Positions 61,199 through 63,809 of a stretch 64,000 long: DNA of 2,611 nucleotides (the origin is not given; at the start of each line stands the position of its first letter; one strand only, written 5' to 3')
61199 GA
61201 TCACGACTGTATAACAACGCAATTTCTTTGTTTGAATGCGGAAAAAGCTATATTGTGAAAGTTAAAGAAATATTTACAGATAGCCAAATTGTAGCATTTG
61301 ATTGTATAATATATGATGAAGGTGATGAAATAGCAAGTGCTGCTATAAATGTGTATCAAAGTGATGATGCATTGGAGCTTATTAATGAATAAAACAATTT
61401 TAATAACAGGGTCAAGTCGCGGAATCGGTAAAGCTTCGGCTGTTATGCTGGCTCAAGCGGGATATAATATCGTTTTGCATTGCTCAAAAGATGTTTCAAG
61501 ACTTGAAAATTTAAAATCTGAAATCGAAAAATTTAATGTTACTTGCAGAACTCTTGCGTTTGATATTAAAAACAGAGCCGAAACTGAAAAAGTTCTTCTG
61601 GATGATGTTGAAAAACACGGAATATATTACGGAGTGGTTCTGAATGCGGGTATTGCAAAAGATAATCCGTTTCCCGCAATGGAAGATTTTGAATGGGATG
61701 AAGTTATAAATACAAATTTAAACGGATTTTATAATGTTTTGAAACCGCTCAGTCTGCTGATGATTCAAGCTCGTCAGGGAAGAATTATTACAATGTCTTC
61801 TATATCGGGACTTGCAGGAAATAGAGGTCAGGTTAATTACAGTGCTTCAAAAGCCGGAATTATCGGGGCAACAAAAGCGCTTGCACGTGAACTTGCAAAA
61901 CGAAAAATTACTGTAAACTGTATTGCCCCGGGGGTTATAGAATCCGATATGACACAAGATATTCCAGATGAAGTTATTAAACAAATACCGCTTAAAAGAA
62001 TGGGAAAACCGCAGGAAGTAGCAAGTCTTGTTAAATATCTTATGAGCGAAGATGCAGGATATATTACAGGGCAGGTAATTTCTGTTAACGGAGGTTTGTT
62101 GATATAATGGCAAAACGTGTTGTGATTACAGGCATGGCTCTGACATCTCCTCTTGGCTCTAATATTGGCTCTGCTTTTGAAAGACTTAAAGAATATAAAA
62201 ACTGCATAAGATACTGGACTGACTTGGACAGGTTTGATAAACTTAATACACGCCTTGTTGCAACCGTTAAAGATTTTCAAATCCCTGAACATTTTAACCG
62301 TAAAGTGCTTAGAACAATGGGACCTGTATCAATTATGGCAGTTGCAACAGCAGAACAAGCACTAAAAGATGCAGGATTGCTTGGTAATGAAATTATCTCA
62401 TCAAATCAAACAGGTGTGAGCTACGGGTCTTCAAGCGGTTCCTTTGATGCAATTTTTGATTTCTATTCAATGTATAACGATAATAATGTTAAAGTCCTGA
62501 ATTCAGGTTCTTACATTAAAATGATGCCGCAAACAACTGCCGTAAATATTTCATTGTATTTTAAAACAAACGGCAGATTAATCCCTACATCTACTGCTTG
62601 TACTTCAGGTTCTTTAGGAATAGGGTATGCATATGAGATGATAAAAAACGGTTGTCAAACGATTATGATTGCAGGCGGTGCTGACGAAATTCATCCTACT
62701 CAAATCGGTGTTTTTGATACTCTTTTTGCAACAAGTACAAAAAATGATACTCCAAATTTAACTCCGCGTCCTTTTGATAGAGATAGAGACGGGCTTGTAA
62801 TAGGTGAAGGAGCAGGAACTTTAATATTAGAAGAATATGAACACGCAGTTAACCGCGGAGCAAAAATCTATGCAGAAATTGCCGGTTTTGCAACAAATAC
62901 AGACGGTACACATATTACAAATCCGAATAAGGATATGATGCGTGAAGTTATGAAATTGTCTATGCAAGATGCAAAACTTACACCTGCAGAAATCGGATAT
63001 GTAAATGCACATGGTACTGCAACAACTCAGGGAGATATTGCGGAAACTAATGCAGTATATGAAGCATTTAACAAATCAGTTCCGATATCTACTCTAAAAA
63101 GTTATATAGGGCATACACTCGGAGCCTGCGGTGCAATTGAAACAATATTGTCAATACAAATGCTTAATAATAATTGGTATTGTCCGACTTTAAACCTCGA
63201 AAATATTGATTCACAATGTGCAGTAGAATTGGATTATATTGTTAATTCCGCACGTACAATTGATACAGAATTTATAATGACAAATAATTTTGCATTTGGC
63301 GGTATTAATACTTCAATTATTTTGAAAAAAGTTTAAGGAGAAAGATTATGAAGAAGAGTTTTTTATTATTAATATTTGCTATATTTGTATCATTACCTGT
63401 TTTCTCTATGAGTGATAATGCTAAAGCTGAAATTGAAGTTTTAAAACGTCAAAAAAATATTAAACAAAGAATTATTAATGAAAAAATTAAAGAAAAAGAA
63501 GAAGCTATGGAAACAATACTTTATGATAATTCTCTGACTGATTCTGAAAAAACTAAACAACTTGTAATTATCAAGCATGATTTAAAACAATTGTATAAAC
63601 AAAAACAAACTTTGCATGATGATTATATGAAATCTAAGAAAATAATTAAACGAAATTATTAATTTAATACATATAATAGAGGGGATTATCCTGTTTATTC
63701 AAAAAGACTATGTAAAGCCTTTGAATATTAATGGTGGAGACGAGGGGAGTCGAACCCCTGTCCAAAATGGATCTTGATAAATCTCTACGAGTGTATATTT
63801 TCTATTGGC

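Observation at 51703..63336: Aryl-polyene-like type II PKS cluster in a probable Gastranaerophilales genome, rearranged and reduced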

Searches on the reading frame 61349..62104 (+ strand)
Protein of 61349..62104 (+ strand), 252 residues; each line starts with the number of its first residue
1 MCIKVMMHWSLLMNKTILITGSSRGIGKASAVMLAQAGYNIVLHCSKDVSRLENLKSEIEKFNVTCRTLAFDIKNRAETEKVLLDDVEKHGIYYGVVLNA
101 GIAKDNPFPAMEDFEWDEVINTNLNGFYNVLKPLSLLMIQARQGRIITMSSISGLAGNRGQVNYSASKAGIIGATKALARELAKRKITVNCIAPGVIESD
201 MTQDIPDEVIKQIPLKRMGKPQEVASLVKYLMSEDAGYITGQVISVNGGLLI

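Call 4: search_protein_families(library=pfam, proteins=[window:61349-62104:+], max_evalue=0.01)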
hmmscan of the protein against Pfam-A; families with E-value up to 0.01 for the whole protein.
window:61349-62104:+ (252 aa): 3 families
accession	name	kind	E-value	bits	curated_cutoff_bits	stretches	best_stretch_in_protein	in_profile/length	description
PF13561.12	adh_short_C2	-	3.3e-52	177.9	27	1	23-250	5-235/236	Enoyl-(Acyl carrier protein) reductase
PF00106.31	adh_short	-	2.7e-51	174.3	26.6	1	15-207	1-192/195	short chain dehydrogenase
PF08659.16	KR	-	1.9e-19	70.7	22.6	1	16-191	2-172/180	KR domain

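Call 6: search_protein_families(library=ncbifam, proteins=[window:61349-62104:+], max_evalue=0.01)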
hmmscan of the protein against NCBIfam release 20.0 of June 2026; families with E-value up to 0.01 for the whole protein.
window:61349-62104:+ (252 aa): 235 families (the best 25 are shown)
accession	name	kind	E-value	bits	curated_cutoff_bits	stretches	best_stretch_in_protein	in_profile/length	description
NF004200.0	PRK05653.1-5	equivalog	8e-107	356.3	273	1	13-250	1-241/242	3-oxoacyl-ACP reductase FabG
TIGR01831.1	fabG_rel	equivalog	6.4e-102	340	338.85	1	17-251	1-239/239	3-ketoacyl-ACP reductase FabG2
NF053542.1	FlxB_rubin_SDR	equivalog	6.4e-82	274.9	340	1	15-250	1-239/239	flexirubin biosynthesis SDR family reductase FlxB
TIGR01830.1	3oxo_ACP_reduc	equivalog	4.4e-81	272.1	297.75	1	18-250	2-238/239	3-oxoacyl-[acyl-carrier-protein] reductase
NF009466.0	PRK12826.1-2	subfamily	9.7e-78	261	222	1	13-250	2-244/248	3-oxoacyl-ACP reductase FabG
NF004197.0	PRK05653.1-1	equivalog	2.3e-70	237.1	332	1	12-251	5-247/249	3-oxoacyl-ACP reductase FabG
NF009464.0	PRK12824.1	subfamily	4.2e-70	236.2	269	1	13-250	1-242/245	3-oxoacyl-ACP reductase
NF004198.0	PRK05653.1-3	equivalog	8.9e-70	234.9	296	1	11-252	4-248/248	3-oxoacyl-ACP reductase FabG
TIGR01829.1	AcAcCoA_reduct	subfamily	1.6e-68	231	302.1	1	17-250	3-240/242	acetoacetyl-CoA reductase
NF004199.0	PRK05653.1-4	equivalog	1.3e-62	211.6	301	1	13-251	4-246/247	3-oxoacyl-ACP reductase FabG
NF047420.2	EF_P_mod_YmfI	equivalog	2.7e-60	204.1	238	1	17-250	2-235/236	elongation factor P 5-aminopentanone reductase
NF009547.0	PRK12936.1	subfamily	2e-59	201.1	436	1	14-251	6-243/245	3-ketoacyl-(acyl-carrier-protein) reductase NodG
NF006110.0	PRK08261.1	equivalog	1.9e-56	191.8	410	1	12-249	212-449/454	3-oxoacyl-ACP reductase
NF042966.1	AcAcCoAred_PhaB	equivalog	2.9e-56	190.8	436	1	12-248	6-236/240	acetoacetyl-CoA reductase PhaB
NF009546.0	PRK12935.1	equivalog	1.6e-53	181.8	418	1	13-251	5-246/247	acetoacetyl-CoA reductase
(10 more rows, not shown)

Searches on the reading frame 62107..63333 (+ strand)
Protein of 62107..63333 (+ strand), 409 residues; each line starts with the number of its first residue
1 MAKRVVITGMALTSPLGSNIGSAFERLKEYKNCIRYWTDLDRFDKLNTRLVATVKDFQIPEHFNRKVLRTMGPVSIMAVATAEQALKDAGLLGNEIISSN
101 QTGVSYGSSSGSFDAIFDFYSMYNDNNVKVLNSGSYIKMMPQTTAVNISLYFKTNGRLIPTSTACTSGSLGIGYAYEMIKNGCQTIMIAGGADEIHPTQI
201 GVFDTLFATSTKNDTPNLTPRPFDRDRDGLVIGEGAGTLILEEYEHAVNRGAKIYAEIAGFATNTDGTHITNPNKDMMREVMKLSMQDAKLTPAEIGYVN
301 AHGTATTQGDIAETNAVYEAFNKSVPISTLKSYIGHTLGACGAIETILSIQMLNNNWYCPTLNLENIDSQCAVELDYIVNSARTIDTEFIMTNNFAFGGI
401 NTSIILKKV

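Call 4: search_protein_families(library=pfam, proteins=[window:62107-63333:+], max_evalue=0.01)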
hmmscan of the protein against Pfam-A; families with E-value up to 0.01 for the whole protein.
window:62107-63333:+ (409 aa): 2 families
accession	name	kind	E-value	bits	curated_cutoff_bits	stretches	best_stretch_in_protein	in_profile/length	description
PF00109.32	ketoacyl-synt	-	1.8e-39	136.3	20.8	1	3-247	2-252/252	Beta-ketoacyl synthase, N-terminal domain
PF02801.28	Ketoacyl-synt_C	-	5.7e-30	104.2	20.8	1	255-365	1-119/119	Beta-ketoacyl synthase, C-terminal domain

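Call 6: search_protein_families(library=ncbifam, proteins=[window:62107-63333:+], max_evalue=0.01)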
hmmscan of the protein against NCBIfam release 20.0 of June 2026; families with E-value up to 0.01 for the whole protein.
window:62107-63333:+ (409 aa): 23 families
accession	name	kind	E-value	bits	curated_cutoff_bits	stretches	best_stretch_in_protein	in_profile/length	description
NF006587.0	PRK09116.1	equivalog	2.3e-188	626.1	470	1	3-408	2-406/408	beta-ketoacyl-ACP synthase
TIGR03150.1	fabF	equivalog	4.4e-111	371.4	493.75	1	3-407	1-407/407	beta-ketoacyl-ACP synthase II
NF005589.0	PRK07314.1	subfamily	4.6e-111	371.5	387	1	2-409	3-412/413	beta-ketoacyl-ACP synthase II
NF004970.0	PRK06333.1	subfamily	3.6e-90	302.8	525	1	2-408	3-421/424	beta-ketoacyl-ACP synthase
NF006274.0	PRK08439.1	equivalog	6.5e-87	291.9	621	1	3-409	2-406/406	beta-ketoacyl-ACP synthase II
NF005935.0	PRK07967.1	equivalog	1.7e-84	284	630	1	3-408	2-403/406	beta-ketoacyl-ACP synthase I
NF006434.0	PRK08722.1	equivalog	7.1e-82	275.5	759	1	3-409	4-414/414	beta-ketoacyl-ACP synthase II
NF005916.1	PRK07910.1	equivalog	9.4e-72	242.2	560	1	4-406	13-415/418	KasA/KasB family beta-ketoacyl-ACP synthase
NF005076.0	PRK06501.1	equivalog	2e-66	224.6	629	1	5-407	13-421/425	beta-ketoacyl-ACP synthase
NF005490.0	PRK07103.1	equivalog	1.1e-62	212.5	445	1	2-408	3-412/414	polyketide beta-ketoacyl:acyl carrier protein synthase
NF006618.0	PRK09185.1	subfamily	3.6e-60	204.1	407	1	3-408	3-392/394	beta-ketoacyl-ACP synthase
NF004618.0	PRK05952.1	equivalog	4.2e-58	197.1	455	1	4-408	3-382/384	beta-ketoacyl-ACP synthase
NF058662.1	cispenta_AmcF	equivalog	9.2e-55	186.1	325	1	5-407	2-368/369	cispentacin biosynthesis acyltransferase subunit AmcF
NF045894.1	PKS_plus_SDR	equivalog_domain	3.2e-31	107.9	1740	1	77-369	93-381/1515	type I polyketide synthase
NF040607.1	mycolic_Pks13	equivalog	2e-27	95.2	2100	1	70-366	184-477/1680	polyketide synthase Pks13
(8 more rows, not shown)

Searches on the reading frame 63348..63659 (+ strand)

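Call 4: search_protein_families(library=pfam, proteins=[window:63348-63659:+], max_evalue=0.01)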
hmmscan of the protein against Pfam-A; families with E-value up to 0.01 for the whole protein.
window:63348-63659:+ (104 aa): 1 family
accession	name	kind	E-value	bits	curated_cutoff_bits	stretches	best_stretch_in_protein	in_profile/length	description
PF04943.17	Pox_F11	-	0.0062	16.1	24.5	1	20-98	276-359/409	Poxvirus F11 protein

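Call 6: search_protein_families(library=ncbifam, proteins=[window:63348-63659:+], max_evalue=0.01)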
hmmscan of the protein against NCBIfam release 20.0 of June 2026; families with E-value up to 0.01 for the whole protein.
window:63348-63659:+ (104 aa): 0 families
